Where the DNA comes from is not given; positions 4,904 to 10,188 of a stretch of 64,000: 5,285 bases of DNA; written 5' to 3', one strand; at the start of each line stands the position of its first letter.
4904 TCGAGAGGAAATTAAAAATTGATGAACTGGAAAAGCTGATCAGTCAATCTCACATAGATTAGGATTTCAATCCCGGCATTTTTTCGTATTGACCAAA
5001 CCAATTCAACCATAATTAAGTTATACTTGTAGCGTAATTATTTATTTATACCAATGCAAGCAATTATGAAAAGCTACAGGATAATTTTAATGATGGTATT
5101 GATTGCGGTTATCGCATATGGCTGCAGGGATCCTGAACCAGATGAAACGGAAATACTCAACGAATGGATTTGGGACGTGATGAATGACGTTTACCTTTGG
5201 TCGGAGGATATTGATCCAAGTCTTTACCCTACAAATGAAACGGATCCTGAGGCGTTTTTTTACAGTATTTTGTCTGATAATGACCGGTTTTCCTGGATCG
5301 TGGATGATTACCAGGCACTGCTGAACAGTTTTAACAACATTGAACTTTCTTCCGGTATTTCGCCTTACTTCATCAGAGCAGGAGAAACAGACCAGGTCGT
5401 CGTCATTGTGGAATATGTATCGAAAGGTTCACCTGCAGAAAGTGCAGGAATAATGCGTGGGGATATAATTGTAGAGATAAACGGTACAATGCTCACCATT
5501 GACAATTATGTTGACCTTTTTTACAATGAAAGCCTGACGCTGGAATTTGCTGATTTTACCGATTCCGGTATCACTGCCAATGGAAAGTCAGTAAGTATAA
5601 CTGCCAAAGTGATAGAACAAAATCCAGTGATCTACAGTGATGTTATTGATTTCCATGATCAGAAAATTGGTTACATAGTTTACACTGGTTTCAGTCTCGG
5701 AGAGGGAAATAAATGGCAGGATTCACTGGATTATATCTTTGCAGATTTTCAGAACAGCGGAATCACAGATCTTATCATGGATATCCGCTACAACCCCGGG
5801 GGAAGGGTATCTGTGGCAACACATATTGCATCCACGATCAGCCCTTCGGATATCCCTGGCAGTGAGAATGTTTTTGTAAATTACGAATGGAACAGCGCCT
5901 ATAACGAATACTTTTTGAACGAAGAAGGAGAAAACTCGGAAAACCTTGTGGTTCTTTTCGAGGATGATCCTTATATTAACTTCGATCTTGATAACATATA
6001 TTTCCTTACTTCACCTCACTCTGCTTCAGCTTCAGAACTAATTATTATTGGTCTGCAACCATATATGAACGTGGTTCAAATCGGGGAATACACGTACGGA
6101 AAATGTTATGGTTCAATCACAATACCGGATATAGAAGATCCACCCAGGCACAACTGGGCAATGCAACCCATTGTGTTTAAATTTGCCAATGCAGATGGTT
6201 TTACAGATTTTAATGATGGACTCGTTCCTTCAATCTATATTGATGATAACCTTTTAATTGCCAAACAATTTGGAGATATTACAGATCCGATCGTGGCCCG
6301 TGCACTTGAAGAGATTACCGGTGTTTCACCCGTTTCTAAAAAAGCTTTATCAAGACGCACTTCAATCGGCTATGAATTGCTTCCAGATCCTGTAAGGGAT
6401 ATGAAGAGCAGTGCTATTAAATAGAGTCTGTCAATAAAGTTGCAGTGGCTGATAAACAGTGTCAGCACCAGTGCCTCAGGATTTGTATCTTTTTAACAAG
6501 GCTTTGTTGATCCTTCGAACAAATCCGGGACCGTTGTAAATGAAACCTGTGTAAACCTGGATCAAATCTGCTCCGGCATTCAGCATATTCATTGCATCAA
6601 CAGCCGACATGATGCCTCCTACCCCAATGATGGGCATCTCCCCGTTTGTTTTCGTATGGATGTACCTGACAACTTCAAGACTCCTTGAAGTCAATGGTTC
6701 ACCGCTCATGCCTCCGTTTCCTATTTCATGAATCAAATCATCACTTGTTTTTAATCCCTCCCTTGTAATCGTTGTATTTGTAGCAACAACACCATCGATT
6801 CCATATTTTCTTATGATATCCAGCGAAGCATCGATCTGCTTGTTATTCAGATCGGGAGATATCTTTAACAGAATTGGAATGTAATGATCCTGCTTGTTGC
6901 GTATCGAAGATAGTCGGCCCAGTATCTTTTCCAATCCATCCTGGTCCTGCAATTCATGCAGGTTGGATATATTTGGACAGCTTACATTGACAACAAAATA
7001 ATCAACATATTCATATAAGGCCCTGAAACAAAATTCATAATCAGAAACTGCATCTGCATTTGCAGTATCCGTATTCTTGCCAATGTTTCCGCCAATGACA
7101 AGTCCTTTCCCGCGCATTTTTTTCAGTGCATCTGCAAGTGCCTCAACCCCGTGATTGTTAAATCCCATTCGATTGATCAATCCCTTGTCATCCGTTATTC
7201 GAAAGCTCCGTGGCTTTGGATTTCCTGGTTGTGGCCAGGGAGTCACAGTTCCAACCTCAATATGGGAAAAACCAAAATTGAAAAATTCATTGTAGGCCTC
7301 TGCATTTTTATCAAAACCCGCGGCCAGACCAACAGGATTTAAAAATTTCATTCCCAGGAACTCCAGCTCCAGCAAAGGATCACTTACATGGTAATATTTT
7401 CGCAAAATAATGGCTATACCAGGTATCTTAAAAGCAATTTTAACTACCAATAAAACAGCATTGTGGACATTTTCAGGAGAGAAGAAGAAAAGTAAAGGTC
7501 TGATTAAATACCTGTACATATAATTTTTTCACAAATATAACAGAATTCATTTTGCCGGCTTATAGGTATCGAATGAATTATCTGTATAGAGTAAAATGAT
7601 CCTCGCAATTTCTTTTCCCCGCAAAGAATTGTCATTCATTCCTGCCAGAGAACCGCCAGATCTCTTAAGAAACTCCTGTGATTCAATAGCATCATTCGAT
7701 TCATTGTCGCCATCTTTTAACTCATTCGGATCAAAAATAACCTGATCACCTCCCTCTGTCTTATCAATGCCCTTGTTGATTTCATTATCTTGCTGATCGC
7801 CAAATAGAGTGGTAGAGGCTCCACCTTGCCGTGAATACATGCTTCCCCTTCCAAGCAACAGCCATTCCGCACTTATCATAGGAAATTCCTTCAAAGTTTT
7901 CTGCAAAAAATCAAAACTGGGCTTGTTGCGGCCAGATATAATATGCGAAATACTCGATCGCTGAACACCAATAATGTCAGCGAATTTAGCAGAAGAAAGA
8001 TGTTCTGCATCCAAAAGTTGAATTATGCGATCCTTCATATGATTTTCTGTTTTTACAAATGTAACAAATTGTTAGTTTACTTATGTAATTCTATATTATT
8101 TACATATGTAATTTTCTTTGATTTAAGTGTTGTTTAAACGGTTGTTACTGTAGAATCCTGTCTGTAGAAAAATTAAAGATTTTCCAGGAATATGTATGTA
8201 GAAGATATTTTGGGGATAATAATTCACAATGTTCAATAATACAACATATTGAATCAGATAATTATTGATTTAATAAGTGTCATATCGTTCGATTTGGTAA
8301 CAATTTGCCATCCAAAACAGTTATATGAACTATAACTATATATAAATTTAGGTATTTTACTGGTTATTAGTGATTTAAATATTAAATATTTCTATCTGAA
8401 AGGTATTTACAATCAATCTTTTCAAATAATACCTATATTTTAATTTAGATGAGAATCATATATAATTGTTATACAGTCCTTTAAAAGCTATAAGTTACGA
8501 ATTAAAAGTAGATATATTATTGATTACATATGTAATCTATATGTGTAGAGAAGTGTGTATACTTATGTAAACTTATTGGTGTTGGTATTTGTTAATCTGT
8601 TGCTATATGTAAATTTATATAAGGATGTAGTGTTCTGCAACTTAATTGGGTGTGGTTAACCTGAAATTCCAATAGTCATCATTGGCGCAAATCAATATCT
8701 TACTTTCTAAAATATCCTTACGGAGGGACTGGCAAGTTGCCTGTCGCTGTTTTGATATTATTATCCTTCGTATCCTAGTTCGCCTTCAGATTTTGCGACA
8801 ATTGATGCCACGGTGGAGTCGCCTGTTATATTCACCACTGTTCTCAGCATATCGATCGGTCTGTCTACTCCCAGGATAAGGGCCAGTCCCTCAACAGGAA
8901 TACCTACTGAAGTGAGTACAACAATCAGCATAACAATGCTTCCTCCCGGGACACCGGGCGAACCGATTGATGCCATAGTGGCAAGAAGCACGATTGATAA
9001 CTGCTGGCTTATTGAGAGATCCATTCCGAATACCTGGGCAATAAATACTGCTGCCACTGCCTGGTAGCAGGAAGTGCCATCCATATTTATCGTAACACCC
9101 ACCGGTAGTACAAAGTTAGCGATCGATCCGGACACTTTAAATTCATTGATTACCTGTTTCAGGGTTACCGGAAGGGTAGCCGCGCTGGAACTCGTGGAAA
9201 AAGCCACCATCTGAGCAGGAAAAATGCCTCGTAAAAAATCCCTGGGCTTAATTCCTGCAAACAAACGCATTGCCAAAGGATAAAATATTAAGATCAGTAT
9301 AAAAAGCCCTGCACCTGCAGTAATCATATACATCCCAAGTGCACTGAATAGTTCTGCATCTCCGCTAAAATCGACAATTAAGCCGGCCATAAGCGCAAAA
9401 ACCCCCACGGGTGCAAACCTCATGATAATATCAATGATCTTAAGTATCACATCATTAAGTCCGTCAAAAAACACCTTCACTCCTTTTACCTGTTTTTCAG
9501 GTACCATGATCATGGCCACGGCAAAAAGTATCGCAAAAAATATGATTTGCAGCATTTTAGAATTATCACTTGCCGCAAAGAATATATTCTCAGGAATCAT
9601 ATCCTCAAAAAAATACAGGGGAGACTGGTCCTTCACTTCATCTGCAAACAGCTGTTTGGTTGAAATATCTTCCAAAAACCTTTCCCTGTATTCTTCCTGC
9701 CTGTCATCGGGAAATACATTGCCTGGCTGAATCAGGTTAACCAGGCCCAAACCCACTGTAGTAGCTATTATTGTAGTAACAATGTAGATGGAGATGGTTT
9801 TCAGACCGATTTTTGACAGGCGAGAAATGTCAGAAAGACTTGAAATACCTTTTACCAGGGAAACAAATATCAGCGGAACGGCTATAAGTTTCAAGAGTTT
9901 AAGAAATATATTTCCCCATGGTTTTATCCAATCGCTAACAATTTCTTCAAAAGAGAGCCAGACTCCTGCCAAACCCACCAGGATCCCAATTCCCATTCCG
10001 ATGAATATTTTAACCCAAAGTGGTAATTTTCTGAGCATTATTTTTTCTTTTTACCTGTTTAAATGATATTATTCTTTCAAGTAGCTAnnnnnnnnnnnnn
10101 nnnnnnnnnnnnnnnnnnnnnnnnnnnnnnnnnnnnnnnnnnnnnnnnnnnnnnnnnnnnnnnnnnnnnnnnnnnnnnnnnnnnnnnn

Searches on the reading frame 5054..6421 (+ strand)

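Call 49: search_protein_families(library=pfam, proteins=[window:5054-6421:+], max_evalue=0.001)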
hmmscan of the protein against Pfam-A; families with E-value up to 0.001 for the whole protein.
window:5054-6421:+ (456 aa): 5 families
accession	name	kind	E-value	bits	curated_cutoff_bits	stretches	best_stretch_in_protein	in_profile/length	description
PF03572.23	Peptidase_S41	-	6.4e-17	62.1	24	1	204-382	1-151/165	Peptidase family S41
PF18294.6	Pept_S41_N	-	2.6e-14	53.3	25.9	1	36-81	3-49/49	Peptidase S41 N-terminal domain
PF17820.7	PDZ_6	-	5.5e-11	42.5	27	1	118-165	1-52/54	PDZ domain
PF00595.29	PDZ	-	4e-06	27.5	23.2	1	110-147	18-57/81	PDZ domain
PF13180.12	PDZ_2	-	0.0002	22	27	1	114-146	12-43/80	PDZ domain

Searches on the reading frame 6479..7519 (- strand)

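Call 49: search_protein_families(library=pfam, proteins=[window:6479-7519:-], max_evalue=0.001)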
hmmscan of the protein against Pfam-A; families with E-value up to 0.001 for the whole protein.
window:6479-7519:- (347 aa): 1 family
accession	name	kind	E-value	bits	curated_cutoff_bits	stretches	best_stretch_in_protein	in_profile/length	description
PF01180.27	DHO_dh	-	1.3e-81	274.4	27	1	50-343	2-289/291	Dihydroorotate dehydrogenase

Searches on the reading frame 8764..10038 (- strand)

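Call 64: search_protein_families(library=pfam, proteins=[window:8764-10038:-], max_evalue=0.00001)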
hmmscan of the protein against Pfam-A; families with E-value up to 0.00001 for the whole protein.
window:8764-10038:- (425 aa): 1 family
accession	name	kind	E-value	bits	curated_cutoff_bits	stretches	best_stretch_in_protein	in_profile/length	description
PF00375.23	SDF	-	8.1e-127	423.9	27.9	1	7-416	1-386/387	Sodium:dicarboxylate symporter family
